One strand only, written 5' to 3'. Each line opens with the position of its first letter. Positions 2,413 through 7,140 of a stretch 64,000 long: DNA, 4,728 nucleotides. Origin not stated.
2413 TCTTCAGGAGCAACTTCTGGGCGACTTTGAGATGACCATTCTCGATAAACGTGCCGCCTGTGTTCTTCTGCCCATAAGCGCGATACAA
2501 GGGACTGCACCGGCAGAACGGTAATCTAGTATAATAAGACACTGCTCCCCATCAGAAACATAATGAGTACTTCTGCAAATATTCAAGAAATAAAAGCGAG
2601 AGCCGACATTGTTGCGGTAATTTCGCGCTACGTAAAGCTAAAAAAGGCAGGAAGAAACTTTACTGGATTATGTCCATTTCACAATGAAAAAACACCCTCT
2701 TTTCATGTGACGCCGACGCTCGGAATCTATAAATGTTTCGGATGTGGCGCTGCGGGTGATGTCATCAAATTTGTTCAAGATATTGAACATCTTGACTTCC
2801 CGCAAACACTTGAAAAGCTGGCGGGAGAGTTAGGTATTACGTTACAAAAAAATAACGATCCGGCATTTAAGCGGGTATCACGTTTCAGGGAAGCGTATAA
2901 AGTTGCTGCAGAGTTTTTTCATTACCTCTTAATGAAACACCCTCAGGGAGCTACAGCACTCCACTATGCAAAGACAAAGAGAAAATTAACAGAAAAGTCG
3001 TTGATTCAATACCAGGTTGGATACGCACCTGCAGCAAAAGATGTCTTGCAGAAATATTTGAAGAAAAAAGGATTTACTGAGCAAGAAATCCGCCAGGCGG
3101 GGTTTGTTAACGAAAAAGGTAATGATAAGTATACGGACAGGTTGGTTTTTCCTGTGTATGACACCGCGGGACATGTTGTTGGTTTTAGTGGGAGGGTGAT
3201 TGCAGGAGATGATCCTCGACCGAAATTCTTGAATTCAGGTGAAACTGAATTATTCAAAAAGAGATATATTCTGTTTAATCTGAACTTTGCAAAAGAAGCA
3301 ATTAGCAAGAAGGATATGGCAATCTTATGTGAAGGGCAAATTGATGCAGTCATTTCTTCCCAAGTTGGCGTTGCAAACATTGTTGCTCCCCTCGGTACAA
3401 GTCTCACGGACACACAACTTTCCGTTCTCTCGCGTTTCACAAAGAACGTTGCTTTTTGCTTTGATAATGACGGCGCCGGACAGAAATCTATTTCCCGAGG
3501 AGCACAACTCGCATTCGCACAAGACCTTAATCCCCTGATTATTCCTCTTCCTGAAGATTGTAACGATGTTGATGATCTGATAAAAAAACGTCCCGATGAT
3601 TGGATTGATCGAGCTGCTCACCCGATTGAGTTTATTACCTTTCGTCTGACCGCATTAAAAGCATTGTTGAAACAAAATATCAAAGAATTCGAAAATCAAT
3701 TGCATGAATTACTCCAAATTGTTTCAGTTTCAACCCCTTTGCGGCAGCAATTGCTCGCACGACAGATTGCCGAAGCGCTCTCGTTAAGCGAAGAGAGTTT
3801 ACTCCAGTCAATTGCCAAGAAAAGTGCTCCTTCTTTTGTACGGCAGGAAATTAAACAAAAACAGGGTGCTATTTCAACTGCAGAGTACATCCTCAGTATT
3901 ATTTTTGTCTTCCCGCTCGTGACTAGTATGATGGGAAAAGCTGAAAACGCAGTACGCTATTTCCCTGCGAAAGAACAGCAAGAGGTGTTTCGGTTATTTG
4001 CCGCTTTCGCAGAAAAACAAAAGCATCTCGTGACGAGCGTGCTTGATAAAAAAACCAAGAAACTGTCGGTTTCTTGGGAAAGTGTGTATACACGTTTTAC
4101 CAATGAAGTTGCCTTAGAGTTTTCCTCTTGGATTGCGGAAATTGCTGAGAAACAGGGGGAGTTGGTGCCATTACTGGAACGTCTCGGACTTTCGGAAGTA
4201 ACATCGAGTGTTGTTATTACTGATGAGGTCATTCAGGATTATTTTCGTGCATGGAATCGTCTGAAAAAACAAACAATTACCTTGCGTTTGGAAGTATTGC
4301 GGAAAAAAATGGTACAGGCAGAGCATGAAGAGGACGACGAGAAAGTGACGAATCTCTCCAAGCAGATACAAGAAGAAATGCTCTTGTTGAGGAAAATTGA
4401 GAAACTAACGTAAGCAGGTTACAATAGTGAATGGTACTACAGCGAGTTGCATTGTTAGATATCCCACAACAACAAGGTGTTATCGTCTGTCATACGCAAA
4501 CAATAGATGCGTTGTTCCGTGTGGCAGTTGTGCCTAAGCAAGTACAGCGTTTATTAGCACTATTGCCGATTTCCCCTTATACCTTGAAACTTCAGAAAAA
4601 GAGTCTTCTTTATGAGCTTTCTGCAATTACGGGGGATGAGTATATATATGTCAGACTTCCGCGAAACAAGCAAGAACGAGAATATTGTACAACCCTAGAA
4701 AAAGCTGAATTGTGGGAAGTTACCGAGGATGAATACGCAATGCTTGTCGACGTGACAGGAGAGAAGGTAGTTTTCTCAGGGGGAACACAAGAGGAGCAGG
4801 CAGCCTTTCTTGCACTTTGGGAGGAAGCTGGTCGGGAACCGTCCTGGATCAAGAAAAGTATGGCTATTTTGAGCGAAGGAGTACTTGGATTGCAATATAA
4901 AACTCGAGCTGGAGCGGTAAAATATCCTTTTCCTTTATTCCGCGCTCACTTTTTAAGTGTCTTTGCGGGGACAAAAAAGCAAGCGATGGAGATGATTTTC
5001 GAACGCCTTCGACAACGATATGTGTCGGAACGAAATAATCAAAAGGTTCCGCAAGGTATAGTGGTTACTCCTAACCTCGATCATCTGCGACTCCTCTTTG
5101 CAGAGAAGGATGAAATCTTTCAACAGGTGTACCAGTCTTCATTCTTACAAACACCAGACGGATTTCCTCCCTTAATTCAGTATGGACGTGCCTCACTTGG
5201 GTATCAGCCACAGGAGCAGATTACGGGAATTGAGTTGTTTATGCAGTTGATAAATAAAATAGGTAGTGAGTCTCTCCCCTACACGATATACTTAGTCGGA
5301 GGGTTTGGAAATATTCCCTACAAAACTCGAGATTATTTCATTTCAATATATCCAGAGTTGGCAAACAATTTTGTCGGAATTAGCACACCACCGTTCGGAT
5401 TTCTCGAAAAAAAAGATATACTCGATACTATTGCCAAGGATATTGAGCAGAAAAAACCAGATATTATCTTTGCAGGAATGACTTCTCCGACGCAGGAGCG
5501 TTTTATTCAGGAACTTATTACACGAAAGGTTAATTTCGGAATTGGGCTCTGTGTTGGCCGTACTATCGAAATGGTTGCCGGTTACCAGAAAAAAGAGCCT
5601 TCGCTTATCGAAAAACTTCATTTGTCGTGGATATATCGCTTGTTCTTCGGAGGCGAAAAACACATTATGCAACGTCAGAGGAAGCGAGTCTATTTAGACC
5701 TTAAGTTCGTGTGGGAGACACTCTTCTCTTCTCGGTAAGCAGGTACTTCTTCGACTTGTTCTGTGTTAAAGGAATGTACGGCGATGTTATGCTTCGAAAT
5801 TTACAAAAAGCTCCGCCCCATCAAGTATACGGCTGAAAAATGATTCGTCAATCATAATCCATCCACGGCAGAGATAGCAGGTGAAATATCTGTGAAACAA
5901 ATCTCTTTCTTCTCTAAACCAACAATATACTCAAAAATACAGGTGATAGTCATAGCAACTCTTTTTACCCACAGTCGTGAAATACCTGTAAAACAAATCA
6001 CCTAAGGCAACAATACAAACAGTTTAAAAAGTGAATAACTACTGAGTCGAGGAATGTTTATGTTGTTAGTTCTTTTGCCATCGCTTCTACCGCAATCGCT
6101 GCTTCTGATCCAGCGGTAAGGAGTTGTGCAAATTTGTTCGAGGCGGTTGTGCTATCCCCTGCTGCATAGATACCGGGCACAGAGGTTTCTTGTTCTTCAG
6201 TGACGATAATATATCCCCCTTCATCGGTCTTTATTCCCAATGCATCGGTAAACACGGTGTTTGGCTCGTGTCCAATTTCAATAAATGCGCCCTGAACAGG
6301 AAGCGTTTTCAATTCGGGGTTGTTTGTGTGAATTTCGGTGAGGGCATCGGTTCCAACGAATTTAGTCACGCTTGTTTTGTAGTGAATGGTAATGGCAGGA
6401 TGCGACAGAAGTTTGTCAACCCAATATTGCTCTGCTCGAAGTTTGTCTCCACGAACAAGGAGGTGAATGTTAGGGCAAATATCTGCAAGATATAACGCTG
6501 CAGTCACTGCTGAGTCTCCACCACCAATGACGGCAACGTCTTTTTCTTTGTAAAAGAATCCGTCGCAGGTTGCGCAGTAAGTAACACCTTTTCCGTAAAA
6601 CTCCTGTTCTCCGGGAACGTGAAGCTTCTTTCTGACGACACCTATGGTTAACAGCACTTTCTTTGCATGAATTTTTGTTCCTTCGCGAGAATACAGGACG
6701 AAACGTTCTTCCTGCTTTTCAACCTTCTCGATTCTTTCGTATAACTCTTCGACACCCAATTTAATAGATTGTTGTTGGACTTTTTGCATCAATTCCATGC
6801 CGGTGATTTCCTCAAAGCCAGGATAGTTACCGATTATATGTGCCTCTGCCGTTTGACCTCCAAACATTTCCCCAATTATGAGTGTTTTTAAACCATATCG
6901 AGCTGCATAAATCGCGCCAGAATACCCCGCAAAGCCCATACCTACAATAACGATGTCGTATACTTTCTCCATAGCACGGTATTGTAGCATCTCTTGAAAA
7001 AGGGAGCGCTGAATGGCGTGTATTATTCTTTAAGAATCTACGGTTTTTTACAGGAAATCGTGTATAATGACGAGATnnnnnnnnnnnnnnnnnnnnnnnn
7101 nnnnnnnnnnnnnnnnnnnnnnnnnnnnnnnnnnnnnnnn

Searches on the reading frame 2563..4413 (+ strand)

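Call 21: search_protein_families(library=pfam, proteins=[window:2563-4413:+], max_evalue=0.001)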
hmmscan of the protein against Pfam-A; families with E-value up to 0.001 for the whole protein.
window:2563-4413:+ (616 aa): 5 families
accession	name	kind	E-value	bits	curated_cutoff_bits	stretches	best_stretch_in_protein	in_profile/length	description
PF01807.25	Zn_ribbon_DnaG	-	6.1e-37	125.8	24.9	1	5-97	4-96/98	CHC2 zinc finger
PF08275.17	DNAG_N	-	1.7e-30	106.2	26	1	119-243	1-127/128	DNA primase catalytic core, N-terminal domain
PF13155.12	Toprim_2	-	1.1e-15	58.2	22.1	1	254-340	1-88/88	Toprim-like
PF13662.12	Toprim_4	-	2.2e-11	44.3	25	1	252-322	2-79/85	Toprim domain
PF01751.28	Toprim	-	4.9e-05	23.9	23.1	1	254-308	3-71/96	Toprim domain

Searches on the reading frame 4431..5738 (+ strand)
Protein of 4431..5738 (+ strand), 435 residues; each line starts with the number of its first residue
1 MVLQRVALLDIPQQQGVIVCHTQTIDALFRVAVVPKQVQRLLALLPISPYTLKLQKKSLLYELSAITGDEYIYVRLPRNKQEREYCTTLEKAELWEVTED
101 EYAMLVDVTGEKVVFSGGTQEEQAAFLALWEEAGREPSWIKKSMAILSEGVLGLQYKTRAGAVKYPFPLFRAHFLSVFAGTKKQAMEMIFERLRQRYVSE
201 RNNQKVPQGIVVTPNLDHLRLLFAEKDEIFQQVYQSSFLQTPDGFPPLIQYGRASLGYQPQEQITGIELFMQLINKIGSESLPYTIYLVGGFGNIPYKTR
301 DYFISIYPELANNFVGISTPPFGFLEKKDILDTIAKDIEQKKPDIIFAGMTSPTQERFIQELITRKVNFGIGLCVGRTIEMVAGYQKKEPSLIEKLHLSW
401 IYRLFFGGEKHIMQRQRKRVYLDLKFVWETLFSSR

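Call 21: search_protein_families(library=pfam, proteins=[window:4431-5738:+], max_evalue=0.001)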
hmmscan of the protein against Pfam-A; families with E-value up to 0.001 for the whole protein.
window:4431-5738:+ (435 aa): 1 family
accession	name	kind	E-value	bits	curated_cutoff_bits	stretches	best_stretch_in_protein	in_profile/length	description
PF03808.19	Glyco_tran_WecG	-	1.6e-26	93.6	27.4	1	239-405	3-158/168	Glycosyl transferase WecG/TagA/CpsF family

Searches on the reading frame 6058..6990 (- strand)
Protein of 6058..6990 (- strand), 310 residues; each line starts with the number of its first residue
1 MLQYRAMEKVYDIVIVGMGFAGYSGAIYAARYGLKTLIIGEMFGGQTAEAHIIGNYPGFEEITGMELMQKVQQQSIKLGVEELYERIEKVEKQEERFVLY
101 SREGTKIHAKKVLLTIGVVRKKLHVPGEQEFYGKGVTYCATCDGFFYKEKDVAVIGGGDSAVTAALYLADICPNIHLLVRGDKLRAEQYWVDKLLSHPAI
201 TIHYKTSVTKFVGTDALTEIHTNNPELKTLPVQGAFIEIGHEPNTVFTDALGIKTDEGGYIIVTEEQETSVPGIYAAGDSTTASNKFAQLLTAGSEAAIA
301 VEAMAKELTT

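Call 21: search_protein_families(library=pfam, proteins=[window:6058-6990:-], max_evalue=0.001)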
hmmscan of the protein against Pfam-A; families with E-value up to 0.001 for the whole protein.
window:6058-6990:- (310 aa): 8 families
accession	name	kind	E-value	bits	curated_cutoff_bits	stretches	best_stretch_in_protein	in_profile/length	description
PF07992.20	Pyr_redox_2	-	1.2e-47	163.1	26.1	1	11-295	1-289/291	Pyridine nucleotide-disulphide oxidoreductase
PF13738.12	Pyr_redox_3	-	1.7e-20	73.9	30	1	82-278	99-305/305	Pyridine nucleotide-disulphide oxidoreductase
PF00070.33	Pyr_redox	-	2.6e-11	44.3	22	1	152-222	2-79/82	Pyridine nucleotide-disulphide oxidoreductase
PF12831.13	FAD_oxidored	-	1.2e-08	35.1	27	1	12-93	1-74/416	FAD dependent oxidoreductase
PF00890.30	FAD_binding_2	-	2.6e-08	33.9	20.4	1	12-48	1-39/414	FAD binding domain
PF01946.23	Thi4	-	1.1e-07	31.8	26.2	0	146-179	14-46/235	Thi4 family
PF01266.30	DAO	-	4.4e-05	23.6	27.9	0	12-42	1-31/353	FAD dependent oxidoreductase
PF05834.18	Lycopene_cycl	-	0.00028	20.5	23.4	0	59-136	81-160/380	Lycopene cyclase protein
